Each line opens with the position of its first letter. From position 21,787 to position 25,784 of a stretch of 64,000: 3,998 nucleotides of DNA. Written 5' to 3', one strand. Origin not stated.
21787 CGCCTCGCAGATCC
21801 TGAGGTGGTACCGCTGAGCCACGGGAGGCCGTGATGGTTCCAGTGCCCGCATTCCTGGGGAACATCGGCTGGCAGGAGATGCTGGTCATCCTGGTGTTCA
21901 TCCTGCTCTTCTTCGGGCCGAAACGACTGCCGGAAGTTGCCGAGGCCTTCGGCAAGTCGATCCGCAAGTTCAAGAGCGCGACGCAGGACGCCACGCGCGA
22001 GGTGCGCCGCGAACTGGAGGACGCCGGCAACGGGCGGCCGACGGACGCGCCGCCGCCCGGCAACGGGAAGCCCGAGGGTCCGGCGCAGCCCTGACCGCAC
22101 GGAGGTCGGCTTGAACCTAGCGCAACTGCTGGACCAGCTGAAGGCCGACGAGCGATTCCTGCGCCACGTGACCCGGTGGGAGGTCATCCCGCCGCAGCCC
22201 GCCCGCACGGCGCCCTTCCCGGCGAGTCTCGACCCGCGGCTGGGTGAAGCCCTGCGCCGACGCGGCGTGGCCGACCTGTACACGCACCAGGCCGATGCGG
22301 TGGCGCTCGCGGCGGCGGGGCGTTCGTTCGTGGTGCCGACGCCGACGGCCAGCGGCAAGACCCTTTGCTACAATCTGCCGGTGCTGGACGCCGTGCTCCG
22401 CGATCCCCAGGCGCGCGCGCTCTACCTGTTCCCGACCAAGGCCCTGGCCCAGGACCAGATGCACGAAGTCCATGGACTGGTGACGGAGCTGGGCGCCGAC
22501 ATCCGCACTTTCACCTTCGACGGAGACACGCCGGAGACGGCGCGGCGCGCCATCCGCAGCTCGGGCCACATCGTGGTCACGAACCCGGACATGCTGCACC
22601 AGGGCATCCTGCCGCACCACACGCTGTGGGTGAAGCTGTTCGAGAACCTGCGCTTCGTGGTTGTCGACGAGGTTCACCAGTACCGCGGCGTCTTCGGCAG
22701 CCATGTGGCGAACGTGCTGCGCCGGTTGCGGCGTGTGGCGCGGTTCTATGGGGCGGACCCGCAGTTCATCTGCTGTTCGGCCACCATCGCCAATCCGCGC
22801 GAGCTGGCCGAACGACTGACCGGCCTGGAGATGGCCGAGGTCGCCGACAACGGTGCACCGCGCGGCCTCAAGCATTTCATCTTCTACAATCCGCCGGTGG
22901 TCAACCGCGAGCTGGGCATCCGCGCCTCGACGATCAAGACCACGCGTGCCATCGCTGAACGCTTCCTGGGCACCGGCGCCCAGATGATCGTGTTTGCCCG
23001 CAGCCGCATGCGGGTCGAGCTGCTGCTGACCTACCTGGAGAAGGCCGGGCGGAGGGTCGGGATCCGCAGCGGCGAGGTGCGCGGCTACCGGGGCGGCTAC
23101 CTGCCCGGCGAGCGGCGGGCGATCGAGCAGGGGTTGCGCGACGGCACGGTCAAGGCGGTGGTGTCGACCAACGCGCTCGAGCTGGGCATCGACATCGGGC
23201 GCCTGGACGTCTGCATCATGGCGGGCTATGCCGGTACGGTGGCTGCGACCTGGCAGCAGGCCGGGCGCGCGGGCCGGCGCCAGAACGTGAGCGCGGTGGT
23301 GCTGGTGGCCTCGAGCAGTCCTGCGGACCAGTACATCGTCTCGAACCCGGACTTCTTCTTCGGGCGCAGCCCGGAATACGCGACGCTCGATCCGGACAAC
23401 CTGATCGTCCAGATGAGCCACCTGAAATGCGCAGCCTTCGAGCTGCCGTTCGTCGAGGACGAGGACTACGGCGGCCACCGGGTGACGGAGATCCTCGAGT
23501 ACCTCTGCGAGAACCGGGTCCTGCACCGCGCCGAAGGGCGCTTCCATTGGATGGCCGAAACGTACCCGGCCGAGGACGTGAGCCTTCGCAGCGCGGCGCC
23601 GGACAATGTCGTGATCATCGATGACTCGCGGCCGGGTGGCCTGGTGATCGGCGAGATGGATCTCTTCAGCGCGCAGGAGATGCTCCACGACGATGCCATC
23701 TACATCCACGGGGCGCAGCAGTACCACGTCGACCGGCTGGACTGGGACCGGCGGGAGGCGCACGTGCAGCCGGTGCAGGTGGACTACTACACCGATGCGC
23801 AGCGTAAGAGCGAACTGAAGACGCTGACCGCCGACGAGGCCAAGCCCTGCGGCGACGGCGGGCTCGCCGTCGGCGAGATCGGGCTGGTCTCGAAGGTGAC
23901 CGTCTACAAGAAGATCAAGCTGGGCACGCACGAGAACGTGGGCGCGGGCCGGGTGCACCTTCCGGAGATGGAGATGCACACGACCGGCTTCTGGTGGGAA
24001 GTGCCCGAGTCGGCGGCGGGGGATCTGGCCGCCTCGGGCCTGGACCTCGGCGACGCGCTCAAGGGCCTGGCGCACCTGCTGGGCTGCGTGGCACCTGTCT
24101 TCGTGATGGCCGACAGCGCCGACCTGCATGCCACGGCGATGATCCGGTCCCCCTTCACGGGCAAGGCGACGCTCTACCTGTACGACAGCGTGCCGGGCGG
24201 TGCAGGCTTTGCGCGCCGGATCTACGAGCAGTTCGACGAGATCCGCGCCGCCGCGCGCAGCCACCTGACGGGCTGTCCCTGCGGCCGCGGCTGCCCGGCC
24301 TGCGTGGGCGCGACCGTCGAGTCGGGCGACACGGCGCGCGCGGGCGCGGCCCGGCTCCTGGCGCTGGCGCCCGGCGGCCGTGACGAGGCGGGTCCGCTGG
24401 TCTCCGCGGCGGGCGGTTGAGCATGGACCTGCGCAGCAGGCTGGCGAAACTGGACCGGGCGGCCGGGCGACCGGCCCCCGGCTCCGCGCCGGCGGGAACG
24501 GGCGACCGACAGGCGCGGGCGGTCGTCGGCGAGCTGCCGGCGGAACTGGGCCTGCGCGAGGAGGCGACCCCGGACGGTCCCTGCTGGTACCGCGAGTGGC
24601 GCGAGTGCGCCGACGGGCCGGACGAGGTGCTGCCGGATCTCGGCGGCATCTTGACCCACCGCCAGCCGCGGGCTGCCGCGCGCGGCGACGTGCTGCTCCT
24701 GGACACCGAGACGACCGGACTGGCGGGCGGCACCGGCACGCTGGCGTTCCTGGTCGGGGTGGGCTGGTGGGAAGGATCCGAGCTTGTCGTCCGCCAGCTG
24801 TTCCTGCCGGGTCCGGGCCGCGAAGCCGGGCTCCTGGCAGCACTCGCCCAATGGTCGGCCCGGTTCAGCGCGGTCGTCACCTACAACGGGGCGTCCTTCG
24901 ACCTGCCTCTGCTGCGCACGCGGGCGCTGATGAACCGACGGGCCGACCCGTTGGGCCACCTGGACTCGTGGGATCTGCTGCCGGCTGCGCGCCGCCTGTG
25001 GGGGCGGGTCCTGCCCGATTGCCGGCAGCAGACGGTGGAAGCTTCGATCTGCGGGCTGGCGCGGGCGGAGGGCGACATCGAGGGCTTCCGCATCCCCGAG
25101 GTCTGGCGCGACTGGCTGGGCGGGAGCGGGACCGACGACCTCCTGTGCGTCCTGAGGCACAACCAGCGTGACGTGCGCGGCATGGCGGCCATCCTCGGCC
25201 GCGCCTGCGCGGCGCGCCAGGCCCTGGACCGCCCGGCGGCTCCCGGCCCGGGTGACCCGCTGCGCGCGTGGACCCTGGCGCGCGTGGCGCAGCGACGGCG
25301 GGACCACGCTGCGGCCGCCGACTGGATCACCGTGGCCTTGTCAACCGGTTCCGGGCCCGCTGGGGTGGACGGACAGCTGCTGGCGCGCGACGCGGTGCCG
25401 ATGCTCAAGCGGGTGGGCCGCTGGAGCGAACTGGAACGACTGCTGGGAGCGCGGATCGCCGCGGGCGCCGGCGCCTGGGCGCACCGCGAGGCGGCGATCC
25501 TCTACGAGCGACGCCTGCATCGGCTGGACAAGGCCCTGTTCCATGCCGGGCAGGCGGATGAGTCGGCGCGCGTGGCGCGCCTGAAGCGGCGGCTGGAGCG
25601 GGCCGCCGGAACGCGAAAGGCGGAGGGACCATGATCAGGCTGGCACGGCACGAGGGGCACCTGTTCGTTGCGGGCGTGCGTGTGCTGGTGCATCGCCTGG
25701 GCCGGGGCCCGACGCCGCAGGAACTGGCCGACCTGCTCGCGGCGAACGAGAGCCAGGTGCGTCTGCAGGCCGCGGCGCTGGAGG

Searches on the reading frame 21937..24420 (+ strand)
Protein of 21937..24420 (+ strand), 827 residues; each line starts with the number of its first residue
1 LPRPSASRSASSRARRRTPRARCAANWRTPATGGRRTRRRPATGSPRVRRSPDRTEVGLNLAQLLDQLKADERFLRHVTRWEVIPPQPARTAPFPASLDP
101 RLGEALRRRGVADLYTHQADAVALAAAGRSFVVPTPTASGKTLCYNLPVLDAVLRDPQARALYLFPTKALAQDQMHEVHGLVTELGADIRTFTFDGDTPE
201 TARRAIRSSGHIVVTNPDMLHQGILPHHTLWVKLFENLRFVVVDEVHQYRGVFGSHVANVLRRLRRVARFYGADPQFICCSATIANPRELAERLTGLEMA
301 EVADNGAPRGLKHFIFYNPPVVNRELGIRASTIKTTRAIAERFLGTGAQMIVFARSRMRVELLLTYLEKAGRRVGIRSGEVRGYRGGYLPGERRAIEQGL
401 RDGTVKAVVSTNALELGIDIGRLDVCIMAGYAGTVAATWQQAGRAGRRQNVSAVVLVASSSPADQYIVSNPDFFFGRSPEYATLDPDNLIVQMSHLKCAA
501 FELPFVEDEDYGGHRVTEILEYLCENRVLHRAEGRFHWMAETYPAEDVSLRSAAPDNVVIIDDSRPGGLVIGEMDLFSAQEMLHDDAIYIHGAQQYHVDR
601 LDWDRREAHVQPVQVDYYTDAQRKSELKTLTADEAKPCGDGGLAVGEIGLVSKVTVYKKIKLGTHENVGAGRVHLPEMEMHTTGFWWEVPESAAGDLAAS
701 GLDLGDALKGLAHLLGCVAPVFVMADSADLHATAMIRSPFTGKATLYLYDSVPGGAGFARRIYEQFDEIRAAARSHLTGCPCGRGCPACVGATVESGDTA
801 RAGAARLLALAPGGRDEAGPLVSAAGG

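Call 23: search_protein_families(library=pfam, proteins=[window:21937-24420:+], max_evalue=0.001)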
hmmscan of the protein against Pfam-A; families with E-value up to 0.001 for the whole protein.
window:21937-24420:+ (827 aa): 5 families
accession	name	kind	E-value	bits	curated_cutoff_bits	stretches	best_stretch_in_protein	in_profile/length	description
PF00270.35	DEAD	-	3.2e-33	115.3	26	1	116-288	2-165/167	DEAD/DEAH box helicase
PF09369.15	MZB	-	1.7e-19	70.7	24.2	1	711-790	1-80/80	MrfA Zn-binding domain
PF00271.37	Helicase_C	-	6.8e-15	55.7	23.5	1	345-448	13-109/110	Helicase conserved C-terminal domain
PF22982.3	WHD_HRQ1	-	2.1e-14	54.7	27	1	484-553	1-70/70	ATP-dependent helicase HRQ1, winged helix domain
PF04851.21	ResIII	-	0.0001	22.7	22.5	1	128-251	23-139/164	Type III restriction enzyme, res subunit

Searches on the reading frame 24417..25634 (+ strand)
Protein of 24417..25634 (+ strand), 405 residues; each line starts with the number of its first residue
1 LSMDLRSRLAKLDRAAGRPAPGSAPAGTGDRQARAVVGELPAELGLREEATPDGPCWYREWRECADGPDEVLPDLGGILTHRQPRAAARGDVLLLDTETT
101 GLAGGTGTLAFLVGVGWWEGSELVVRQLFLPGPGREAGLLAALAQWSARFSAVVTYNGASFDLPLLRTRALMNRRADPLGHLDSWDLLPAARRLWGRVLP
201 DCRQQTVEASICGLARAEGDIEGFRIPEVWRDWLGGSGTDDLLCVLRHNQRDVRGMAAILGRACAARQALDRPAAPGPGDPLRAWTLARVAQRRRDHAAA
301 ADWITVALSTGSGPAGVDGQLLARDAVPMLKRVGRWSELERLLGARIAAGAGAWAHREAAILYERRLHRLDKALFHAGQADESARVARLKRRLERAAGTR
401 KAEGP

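Call 23: search_protein_families(library=pfam, proteins=[window:24417-25634:+], max_evalue=0.001)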
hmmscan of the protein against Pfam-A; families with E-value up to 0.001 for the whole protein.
window:24417-25634:+ (405 aa): 1 family
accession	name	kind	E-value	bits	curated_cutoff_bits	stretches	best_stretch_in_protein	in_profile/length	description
PF13482.12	RNase_H_2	-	9.4e-27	94.4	22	1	94-260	2-161/165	RNase_H superfamily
